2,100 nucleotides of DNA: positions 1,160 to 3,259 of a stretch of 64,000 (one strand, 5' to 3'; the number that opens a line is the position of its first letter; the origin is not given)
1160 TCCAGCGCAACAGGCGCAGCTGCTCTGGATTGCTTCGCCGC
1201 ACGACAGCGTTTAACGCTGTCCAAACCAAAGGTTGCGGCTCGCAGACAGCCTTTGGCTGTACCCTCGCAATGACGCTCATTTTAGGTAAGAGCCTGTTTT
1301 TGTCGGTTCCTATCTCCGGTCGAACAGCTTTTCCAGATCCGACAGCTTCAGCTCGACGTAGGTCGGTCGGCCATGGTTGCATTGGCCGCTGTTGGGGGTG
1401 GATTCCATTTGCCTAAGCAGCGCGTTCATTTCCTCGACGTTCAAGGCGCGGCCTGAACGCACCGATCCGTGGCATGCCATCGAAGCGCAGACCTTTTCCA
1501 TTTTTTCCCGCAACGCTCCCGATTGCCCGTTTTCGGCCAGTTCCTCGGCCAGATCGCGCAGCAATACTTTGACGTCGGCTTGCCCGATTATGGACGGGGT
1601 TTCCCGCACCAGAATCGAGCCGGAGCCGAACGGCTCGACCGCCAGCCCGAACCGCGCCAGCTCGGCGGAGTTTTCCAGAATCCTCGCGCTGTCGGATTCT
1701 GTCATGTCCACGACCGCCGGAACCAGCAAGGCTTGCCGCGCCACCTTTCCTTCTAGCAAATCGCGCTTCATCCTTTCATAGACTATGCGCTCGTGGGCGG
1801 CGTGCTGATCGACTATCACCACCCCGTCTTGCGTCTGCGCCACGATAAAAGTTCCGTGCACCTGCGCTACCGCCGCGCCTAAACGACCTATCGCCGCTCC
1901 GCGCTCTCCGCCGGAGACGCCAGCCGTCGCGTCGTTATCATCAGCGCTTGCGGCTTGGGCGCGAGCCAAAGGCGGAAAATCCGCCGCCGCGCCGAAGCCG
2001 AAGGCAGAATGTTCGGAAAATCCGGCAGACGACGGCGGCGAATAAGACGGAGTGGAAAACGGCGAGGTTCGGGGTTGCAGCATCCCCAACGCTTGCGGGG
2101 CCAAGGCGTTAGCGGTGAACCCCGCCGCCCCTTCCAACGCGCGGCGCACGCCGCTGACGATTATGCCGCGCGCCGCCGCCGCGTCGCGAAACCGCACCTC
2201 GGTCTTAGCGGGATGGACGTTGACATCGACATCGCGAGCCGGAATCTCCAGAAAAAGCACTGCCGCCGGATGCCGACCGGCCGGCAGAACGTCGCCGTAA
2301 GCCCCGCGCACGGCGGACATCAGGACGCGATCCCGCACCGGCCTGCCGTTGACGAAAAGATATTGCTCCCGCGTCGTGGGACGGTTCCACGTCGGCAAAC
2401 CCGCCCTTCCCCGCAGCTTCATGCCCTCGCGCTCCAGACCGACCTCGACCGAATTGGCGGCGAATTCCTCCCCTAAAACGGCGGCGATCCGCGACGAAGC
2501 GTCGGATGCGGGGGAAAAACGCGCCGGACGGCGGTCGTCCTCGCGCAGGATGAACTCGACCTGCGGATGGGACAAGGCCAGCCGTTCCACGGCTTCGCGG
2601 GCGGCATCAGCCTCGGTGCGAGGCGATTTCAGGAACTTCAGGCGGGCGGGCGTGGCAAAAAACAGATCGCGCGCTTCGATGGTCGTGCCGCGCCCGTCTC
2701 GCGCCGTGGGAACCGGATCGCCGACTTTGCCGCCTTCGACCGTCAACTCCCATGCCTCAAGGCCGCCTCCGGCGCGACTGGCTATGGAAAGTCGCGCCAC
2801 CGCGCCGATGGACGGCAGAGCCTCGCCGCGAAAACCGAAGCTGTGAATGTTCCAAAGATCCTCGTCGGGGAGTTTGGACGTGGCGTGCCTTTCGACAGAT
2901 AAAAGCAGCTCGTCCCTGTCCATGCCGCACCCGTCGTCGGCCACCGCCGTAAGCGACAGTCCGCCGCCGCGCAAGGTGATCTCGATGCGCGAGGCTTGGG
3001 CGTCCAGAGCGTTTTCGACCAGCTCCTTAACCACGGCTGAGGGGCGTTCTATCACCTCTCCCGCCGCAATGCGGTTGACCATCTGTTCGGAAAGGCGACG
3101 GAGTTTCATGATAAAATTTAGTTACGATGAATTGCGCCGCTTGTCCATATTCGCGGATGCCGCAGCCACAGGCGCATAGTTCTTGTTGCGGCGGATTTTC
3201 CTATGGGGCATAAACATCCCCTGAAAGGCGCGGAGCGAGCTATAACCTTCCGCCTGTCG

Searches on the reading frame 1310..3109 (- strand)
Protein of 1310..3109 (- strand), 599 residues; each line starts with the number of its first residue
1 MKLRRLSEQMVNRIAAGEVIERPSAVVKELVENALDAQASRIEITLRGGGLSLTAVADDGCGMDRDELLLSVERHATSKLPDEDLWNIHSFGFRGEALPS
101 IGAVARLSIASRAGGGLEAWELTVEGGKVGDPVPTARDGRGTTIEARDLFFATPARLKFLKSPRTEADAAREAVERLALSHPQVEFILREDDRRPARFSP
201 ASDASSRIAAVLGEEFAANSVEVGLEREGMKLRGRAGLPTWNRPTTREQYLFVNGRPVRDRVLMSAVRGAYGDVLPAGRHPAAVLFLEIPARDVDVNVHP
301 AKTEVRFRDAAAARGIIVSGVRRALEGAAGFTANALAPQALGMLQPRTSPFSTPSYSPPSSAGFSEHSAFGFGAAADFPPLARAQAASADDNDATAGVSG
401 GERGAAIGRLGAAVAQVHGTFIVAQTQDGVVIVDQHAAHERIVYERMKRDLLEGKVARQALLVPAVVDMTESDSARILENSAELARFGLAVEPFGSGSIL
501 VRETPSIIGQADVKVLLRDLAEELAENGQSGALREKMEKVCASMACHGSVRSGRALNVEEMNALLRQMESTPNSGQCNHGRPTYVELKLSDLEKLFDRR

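Call 63: find_homologous_proteins(query=window:1310-3109:-, max_evalue=1e-50)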
Query window:1310-3109:- (599 aa): 8000 proteins with E <= 1e-50 among 8000 candidates; the best 120 are listed.
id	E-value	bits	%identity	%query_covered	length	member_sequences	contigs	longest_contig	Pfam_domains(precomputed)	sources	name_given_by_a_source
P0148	0.0e+0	1279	100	98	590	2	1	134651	PF01119.26,PF08676.17,PF02518.32,PF13589.13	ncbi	-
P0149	1.5e-237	808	64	100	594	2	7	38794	PF01119.26,PF08676.17,PF02518.32,PF13589.13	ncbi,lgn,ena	-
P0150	1.1e-235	802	63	100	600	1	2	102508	PF01119.26,PF08676.17,PF02518.32,PF13589.13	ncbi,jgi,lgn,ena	jgi:DNA mismatch repair protein MutL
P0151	6.0e-234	796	62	100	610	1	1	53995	PF01119.26,PF08676.17,PF02518.32,PF13589.13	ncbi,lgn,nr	ncbi:MAG: DNA mismatch repair endonuclease MutL [Alphaproteobacteria bacterium]|nr:DNA mismatch repa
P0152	2.1e-233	794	61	100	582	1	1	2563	PF01119.26,PF08676.17,PF02518.32,PF13589.13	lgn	-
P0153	5.2e-233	793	63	100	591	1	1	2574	PF01119.26,PF08676.17,PF02518.32,PF13589.13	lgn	-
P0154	9.6e-233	792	62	100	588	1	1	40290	PF01119.26,PF08676.17,PF02518.32,PF13589.13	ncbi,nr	ncbi:MAG: DNA mismatch repair endonuclease MutL [Alphaproteobacteria bacterium]|nr:DNA mismatch repa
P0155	1.8e-232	791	61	100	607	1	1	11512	PF01119.26,PF08676.17,PF02518.32,PF13589.13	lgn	-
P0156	8.3e-232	789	62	100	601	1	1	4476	PF01119.26,PF08676.17,PF02518.32,PF13589.13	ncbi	-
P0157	1.5e-231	788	63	100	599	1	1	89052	PF01119.26,PF08676.17,PF02518.32,PF13589.13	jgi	jgi:DNA mismatch repair protein MutL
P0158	1.7e-231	788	62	100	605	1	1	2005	PF01119.26,PF08676.17,PF02518.32,PF13589.13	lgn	-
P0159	5.5e-231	786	62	100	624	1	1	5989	PF01119.26,PF08676.17,PF02518.32,PF13589.13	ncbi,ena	-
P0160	6.9e-231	786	62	100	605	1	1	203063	PF01119.26,PF08676.17,PF02518.32,PF13589.13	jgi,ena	jgi:DNA mismatch repair protein MutL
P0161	8.8e-231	785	60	100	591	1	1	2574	PF01119.26,PF08676.17,PF02518.32,PF13589.13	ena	-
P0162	1.1e-230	785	62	100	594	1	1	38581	PF01119.26,PF08676.17,PF02518.32,PF13589.13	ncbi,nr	ncbi:MAG: DNA mismatch repair endonuclease MutL [Alphaproteobacteria bacterium]|nr:DNA mismatch repa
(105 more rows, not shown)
